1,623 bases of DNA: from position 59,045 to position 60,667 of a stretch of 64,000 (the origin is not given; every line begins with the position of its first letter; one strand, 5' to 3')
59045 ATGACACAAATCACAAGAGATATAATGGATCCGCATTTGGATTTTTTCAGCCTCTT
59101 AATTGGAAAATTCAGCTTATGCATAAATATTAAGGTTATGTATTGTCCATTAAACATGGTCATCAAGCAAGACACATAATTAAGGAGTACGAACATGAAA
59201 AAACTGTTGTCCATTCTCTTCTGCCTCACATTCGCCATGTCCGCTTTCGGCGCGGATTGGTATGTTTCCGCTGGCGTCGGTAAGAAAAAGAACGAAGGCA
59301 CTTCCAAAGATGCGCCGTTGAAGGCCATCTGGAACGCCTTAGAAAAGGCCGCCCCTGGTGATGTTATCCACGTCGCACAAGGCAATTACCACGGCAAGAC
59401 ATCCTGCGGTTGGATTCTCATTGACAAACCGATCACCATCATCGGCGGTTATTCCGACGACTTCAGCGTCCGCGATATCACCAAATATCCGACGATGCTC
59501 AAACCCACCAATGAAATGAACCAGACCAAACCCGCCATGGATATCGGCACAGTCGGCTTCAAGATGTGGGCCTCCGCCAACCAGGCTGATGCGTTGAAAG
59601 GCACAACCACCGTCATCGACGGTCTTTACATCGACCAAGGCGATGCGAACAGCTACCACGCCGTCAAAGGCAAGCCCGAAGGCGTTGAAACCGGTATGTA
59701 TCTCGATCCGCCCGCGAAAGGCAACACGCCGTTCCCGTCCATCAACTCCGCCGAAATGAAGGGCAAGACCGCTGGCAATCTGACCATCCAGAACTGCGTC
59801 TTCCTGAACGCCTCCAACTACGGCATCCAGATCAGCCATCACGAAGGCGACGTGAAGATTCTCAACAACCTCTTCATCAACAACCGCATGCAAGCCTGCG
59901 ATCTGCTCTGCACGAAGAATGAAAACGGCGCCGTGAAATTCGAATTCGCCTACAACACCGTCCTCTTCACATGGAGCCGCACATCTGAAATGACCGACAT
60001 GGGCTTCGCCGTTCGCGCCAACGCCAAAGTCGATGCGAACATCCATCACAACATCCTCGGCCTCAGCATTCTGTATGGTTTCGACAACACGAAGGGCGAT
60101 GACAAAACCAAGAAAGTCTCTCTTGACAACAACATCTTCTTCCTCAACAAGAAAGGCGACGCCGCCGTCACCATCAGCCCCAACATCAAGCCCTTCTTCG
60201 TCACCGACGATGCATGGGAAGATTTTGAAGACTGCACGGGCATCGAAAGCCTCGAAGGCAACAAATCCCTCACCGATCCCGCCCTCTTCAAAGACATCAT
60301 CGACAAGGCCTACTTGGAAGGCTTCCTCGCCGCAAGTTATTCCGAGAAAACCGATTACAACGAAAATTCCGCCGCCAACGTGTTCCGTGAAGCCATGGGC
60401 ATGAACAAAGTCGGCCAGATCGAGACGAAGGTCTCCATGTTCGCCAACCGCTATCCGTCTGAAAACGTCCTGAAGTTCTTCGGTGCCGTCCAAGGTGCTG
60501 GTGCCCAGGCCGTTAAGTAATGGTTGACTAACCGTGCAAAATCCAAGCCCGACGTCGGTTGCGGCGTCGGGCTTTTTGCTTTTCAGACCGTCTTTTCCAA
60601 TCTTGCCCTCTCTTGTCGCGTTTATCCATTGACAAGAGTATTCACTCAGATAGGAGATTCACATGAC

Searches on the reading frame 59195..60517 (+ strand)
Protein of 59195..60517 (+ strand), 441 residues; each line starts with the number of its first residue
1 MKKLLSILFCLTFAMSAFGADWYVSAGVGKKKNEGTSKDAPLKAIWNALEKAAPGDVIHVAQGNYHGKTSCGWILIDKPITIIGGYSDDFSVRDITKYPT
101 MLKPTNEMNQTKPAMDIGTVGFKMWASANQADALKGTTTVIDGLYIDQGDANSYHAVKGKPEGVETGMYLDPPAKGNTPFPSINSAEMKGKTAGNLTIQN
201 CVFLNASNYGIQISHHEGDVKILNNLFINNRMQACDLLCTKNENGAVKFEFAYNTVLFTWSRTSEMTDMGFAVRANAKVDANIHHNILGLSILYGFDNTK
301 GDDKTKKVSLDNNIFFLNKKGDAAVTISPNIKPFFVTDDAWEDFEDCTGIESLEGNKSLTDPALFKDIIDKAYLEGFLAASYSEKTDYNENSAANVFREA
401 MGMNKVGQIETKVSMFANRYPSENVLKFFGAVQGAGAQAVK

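Call 52: search_protein_families(library=pfam, proteins=[window:59195-60517:+], max_evalue=0.00001)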
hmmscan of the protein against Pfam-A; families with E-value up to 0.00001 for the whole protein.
window:59195-60517:+ (441 aa): 1 family
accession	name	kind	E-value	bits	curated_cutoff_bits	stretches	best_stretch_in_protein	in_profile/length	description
PF07602.17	DUF1565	-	9.7e-06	25.5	20.3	0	29-230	3-198/257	Protein of unknown function (DUF1565)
